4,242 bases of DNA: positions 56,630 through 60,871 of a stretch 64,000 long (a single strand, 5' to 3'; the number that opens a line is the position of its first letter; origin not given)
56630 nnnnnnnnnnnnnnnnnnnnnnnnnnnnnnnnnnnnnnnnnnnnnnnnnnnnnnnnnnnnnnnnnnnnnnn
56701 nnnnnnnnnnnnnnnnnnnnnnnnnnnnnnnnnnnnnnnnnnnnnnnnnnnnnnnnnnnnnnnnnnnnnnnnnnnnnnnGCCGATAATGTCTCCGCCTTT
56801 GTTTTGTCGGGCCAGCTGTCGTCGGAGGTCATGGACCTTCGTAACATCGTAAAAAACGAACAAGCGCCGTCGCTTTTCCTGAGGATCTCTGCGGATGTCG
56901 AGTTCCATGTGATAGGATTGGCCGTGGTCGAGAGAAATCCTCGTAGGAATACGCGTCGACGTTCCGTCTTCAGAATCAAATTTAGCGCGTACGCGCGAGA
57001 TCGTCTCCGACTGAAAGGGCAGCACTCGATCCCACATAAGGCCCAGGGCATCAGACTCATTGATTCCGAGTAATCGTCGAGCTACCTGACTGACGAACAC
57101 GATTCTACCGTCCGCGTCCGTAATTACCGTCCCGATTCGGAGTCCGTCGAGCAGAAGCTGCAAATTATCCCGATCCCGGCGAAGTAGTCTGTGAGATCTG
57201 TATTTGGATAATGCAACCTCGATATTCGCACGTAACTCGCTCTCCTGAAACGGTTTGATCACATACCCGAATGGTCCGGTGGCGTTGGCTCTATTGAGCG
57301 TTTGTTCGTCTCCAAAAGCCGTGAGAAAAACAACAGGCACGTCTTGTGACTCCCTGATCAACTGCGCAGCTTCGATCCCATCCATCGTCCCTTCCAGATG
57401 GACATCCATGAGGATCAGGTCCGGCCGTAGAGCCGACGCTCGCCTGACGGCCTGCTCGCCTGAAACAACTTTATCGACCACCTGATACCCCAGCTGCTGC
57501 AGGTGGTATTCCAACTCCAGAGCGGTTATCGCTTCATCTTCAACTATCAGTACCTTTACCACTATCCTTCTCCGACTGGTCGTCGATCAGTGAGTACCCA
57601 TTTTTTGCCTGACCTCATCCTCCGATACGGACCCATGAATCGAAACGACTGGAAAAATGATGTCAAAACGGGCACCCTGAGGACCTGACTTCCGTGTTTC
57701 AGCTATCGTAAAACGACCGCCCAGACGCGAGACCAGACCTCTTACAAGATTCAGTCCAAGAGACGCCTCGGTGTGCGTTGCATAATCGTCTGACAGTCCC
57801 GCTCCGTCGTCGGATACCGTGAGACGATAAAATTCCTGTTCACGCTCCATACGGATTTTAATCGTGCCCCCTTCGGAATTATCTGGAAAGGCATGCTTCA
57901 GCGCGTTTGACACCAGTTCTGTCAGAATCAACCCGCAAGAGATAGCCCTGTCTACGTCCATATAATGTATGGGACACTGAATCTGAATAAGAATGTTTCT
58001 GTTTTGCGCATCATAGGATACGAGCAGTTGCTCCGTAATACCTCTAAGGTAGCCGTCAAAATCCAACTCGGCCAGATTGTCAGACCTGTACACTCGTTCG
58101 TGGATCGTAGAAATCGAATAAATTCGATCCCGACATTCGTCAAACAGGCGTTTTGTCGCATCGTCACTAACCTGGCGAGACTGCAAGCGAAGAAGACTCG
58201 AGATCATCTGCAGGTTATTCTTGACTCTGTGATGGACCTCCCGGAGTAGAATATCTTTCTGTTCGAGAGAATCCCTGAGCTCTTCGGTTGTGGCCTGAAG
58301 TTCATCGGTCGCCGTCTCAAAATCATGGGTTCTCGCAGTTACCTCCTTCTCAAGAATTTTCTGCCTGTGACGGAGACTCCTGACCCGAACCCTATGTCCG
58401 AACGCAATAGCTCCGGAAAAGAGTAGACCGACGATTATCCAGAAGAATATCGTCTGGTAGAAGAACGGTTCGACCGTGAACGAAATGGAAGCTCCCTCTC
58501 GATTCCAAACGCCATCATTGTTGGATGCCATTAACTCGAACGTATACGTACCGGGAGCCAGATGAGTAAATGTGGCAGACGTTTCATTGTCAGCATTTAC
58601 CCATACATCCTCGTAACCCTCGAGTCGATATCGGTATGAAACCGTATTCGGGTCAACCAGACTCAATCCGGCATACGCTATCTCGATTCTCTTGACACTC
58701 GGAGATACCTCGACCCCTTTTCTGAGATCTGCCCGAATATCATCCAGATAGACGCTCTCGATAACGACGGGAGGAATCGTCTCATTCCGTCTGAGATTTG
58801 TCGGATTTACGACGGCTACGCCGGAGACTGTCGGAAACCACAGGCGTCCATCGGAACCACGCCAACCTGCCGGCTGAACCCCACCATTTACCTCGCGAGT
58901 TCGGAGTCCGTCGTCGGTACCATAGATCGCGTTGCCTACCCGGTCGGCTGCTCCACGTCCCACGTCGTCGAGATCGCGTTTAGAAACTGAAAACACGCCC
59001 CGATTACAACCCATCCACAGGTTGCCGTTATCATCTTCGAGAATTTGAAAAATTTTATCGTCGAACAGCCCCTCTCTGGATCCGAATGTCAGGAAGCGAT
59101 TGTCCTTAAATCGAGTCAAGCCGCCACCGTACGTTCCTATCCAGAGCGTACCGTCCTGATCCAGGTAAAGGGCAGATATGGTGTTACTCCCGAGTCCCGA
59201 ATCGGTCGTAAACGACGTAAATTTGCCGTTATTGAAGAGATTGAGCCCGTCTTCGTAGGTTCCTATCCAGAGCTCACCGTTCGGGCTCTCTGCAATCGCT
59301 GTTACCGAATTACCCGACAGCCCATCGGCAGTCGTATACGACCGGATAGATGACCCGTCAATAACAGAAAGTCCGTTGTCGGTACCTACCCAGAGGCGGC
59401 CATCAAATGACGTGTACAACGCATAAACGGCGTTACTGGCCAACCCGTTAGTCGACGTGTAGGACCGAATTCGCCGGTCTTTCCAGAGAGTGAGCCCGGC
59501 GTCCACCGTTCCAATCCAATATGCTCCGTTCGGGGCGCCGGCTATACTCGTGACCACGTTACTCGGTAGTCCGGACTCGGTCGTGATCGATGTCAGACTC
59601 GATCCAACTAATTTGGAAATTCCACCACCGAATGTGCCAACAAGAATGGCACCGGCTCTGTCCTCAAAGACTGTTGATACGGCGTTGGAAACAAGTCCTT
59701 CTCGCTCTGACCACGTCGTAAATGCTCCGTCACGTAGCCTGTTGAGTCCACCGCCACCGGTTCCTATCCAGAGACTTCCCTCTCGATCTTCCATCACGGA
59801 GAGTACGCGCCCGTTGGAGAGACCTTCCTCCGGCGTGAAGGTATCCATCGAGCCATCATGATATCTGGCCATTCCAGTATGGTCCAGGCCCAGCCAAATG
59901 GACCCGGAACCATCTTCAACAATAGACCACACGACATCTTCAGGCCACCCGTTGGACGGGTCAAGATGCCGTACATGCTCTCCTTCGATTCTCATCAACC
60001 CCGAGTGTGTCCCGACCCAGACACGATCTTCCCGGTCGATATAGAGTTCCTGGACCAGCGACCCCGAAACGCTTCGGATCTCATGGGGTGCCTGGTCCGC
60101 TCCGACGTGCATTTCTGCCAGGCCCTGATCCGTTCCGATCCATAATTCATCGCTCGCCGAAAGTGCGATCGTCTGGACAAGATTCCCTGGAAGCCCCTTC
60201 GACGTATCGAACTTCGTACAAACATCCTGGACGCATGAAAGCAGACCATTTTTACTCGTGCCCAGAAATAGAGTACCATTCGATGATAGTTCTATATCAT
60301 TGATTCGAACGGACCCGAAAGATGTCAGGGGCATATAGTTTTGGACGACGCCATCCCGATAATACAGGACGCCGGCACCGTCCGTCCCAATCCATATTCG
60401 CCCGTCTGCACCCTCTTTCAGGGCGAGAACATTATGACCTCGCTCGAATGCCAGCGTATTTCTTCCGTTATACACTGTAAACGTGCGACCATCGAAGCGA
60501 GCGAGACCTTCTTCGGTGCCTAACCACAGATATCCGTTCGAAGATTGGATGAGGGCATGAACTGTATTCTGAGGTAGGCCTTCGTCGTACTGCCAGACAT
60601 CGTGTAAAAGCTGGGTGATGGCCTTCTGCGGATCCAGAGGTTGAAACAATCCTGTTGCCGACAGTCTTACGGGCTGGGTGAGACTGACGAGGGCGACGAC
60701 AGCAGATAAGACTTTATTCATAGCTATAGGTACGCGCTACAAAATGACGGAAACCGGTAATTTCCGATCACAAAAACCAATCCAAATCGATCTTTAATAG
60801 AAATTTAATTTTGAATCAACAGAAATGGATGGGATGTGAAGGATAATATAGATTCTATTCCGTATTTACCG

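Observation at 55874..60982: Textbook sigma-54 promoter on a secreted protease gene, divergent from a propeller-sensor kinase / NtrC-type regulator operon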

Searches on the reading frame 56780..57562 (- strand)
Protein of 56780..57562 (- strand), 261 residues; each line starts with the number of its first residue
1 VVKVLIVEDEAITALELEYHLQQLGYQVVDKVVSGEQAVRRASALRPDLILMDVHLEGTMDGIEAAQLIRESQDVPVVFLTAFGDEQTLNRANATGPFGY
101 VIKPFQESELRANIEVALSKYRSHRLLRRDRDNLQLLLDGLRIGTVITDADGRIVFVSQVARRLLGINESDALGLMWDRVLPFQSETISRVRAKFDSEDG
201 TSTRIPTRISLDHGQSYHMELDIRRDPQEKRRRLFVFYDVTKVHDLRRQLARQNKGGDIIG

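Call 49: find_related_loci(query=A3, collection=metagenome_contigs, flank=10000)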
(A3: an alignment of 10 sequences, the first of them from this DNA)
Query A3 (261 aa) in metagenome_contigs; peptide patterns used: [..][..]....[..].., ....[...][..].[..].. (x = any residue, [..] = any of these).
600 stretches matched a pattern (row limit reached: there are more); 166 encode a relative of the query (tblastn E <= 1e-3); the best 80 are kept; 80 distinct loci.
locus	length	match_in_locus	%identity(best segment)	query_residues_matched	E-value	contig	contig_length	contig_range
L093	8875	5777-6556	52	2-261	3e-90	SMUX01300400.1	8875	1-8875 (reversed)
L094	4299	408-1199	48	3-261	1e-75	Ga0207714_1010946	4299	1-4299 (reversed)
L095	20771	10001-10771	48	2-261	4e-64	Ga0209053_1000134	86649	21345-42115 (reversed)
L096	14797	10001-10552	45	3-186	6e-47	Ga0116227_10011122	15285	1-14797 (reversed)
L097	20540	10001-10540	44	2-181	3e-46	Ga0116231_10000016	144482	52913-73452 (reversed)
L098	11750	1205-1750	42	1-183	1e-45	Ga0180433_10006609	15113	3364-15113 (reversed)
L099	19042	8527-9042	45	3-174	2e-45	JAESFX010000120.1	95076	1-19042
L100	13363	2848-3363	45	3-174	4e-45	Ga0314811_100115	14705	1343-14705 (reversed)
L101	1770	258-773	45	3-174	6e-46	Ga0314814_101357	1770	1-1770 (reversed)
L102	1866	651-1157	48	4-172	2e-44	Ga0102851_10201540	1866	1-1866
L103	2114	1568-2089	43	1-174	1e-43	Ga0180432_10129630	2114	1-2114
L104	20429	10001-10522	43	1-174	4e-43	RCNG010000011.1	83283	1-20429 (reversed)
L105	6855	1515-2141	40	2-221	2e-42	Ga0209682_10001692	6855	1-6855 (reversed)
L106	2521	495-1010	45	3-174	1e-42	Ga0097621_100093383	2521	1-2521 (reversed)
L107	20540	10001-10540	43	2-174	4e-42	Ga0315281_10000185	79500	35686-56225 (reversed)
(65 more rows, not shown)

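Call 56: search_protein_families(library=pfam, proteins=[L093:234-2318:-, L095:5171-6904:+, L095:4395-6218:-, L095:2576-3973:-, L095:346-5100:+, L093:7728-8381:+, L095:12401-13636:+], max_evalue=0.001)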
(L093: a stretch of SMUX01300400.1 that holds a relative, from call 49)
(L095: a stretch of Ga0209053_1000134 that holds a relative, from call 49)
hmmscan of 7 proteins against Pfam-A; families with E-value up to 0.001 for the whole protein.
L093:234-2318:- (694 aa): 1 family
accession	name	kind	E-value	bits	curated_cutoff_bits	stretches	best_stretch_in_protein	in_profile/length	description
PF00082.27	Peptidase_S8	-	4.5e-44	151.3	21.8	1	214-424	44-272/288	Subtilase family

L095:5171-6904:+ (577 aa): 0 families

L095:4395-6218:- (607 aa): 0 families

L095:2576-3973:- (465 aa): 0 families

L095:346-5100:+ (1584 aa): 0 families

L093:7728-8381:+ (217 aa): 4 families
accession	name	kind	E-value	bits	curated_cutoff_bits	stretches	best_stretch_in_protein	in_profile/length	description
PF00072.30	Response_reg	-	3.8e-24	85.4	30.2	1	6-116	1-110/111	Response regulator receiver domain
PF00989.32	PAS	-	3e-07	30.9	22.6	1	137-179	4-46/113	PAS fold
PF08448.16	PAS_4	-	2.3e-05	25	23.1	1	140-204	1-62/110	PAS fold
PF13188.13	PAS_8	-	3.3e-05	24.1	21.8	1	136-184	3-48/65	PAS domain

L095:12401-13636:+ (411 aa): 1 family
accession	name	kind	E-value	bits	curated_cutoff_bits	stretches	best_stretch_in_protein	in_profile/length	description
PF03734.19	YkuD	-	3.5e-14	54.1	23.4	1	228-352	10-143/146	L,D-transpeptidase catalytic domain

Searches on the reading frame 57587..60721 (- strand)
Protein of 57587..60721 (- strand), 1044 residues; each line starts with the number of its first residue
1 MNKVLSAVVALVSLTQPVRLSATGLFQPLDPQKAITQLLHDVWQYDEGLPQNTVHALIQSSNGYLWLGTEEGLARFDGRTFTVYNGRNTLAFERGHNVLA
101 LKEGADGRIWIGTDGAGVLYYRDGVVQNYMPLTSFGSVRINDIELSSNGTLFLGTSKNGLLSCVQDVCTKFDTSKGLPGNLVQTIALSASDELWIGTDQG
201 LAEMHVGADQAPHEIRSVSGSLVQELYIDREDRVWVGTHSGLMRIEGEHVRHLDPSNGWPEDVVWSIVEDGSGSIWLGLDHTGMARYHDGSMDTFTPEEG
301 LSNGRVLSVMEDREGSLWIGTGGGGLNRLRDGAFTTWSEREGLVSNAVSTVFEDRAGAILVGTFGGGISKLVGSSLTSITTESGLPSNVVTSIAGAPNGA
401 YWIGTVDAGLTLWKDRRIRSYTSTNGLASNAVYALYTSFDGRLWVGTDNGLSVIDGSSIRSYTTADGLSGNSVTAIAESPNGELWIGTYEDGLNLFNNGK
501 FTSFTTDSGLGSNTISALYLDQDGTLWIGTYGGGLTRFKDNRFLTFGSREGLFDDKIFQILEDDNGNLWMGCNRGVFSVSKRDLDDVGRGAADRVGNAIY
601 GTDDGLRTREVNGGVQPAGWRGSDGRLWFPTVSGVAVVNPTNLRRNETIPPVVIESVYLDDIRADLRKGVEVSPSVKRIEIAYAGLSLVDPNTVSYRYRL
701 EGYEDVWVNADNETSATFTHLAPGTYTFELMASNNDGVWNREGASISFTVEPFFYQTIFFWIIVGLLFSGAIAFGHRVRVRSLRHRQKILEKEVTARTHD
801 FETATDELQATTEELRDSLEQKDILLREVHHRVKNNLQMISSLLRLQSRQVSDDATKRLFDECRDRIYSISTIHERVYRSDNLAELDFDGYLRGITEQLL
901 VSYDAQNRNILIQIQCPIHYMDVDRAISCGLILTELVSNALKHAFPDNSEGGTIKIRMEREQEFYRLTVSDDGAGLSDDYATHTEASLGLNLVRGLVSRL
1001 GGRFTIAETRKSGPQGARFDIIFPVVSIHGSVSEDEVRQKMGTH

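Call 4: search_protein_families(library=pfam, proteins=[window:57587-60721:-])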
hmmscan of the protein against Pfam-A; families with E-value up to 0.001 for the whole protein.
window:57587-60721:- (1044 aa): 8 families
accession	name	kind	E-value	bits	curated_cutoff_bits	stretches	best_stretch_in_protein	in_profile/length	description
PF07494.17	Reg_prop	-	8.7e-60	191.4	20.4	4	509-532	1-24/24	Two component regulator propeller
PF07568.18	HisKA_2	-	2.1e-27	95.5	22.3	1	828-903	1-76/76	Histidine kinase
PF07495.19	Y_Y_Y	-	1.2e-18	67.1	26.6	1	689-750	3-64/65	Y_Y_Y domain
PF02518.31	HATPase_c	-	6.5e-13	49.5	26.4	1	931-1025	8-109/111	Histidine kinase-, DNA gyrase B-, and HSP90-like ATPase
PF23748.1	Beta-prop_LRRK2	-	1.1e-07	31.6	26.9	0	512-535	273-296/359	LRRK2 beta propeller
PF13581.12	HATPase_c_2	-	2.3e-07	31.3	27.4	1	924-1000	27-112/127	Histidine kinase-like ATPase domain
PF07536.20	HWE_HK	-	1.9e-06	29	22.8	1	828-882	1-53/83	HWE histidine kinase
PF22352.2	K319L-like_PKD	-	0.00022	21.6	27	0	691-737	26-73/84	K319L-like, PKD domain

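Call 70: list_cluster_members(proteins=[P0121, window:57587-60721:-, window:60980-62353:+, window:31687-33069:-])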
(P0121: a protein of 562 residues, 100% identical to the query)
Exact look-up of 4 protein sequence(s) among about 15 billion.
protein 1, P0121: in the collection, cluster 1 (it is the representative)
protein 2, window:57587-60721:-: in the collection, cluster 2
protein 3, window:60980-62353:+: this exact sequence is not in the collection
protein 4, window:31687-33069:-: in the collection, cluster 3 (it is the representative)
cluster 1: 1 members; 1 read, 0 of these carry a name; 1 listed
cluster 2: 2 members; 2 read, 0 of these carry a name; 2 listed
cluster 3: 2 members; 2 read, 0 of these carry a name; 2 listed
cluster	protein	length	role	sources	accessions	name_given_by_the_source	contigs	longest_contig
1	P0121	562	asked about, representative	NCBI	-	-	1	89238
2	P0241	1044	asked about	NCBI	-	-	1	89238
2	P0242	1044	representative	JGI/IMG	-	-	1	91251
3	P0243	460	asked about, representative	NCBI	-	-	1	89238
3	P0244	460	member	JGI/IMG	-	-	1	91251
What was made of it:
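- Tried and rejected: Cluster look-up gave no organism name (call 70).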

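Call 73: search_solved_structures(query=window:57587-60721:-, max_evalue=0.00001)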
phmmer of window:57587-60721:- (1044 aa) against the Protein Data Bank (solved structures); distinct sequences matched with E-value up to 0.00001: 6.
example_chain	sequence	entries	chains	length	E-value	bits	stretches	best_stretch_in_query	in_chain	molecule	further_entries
4a2l_A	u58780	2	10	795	7.8e-65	222.6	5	289-473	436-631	TWO-COMPONENT SYSTEM SENSOR HISTIDINE KINASE/RESPONSE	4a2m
3v9f_A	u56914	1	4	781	5.3e-55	190.1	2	300-754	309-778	Two-component system sensor histidine kinase/response regulator, hybrid (One-component sys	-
3va6_A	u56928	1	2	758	2e-25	92.2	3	49-290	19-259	Two-component system sensor histidine kinase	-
3ott_A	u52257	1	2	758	2e-25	92.2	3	49-290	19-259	Two-component system sensor histidine kinase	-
4r39_A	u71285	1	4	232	4e-19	71.3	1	816-1007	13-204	Blue-light-activated histidine kinase 2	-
4r3a_A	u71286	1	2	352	1.3e-18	69.7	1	815-1007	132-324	Blue-light-activated histidine kinase 2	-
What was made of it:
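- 57587..60721 (-): Sensor histidine kinase of 1044 aa. Order of parts: signal peptide, Reg_prop double propeller, Y_Y_Y domain, transmembrane segment (about aa 762-785), HisKA_2 (HHRVKNN), HATPase_c. PDB matches: 4A2L (8e-65) for the sensor domain and 4R39 (4e-19) for the kinase core (call 73).
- On Bacteroides-type hybrid two-component system (HTCS): PDB 4A2L matches at 8e-65 (call 73).
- Closest known: Bacteroides thetaiotaomicron hybrid two-component systems. Same: The periplasmic sensor is homologous: Reg_prop double propeller plus Y_Y_Y (E 8e-65 to 2e-25, call 73).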

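Call 91: search_protein_families(library=ncbifam, proteins=[window:57587-60721:-], max_evalue=0.00001)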
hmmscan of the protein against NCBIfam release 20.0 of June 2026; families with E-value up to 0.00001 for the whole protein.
window:57587-60721:- (1044 aa): 8 families
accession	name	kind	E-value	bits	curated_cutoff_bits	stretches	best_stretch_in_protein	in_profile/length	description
NF051872.1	HisKinPhyk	equivalog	7.2e-44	150.3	750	1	777-1013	300-529/537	sensor histidine kinase PhyK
NF052228.1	T9SS_PorZ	equivalog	4.6e-20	71.6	260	0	387-533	479-655/757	type IX secretion system anionic LPS delivery protein PorZ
NF010077.0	PRK13559.1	subfamily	4.5e-10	38.9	361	1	814-1002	162-340/364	hypothetical protein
NF052306.1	BluLightHisKinLov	equivalog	8.1e-10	38.1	450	1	816-1004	142-317/334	blue-light-activated histidine kinase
NF008312.0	PRK11100.1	equivalog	6.3e-09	35.2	356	1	760-982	190-418/477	two-component system sensor histidine kinase CreC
NF008184.0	PRK10935.1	equivalog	3.1e-08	32.7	553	1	907-1014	450-551/565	nitrate/nitrite two-component system sensor histidine kinase NarQ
NF008649.0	PRK11644.1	equivalog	1.5e-07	30.5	408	1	786-1026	274-497/499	signal transduction histidine-protein kinase/phosphatase UhpB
NF041880.1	EPS_EpsF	equivalog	2e-07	29.9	900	1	803-1024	253-492/492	response regulator EpsF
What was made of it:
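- Closest known: HWE/HisKA_2 kinases such as EL346. Same: The kinase core (HisKA_2 plus HATPase_c) matches: 4R39 at 4e-19 (call 73) and the PhyK model at 7e-44 (call 91).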
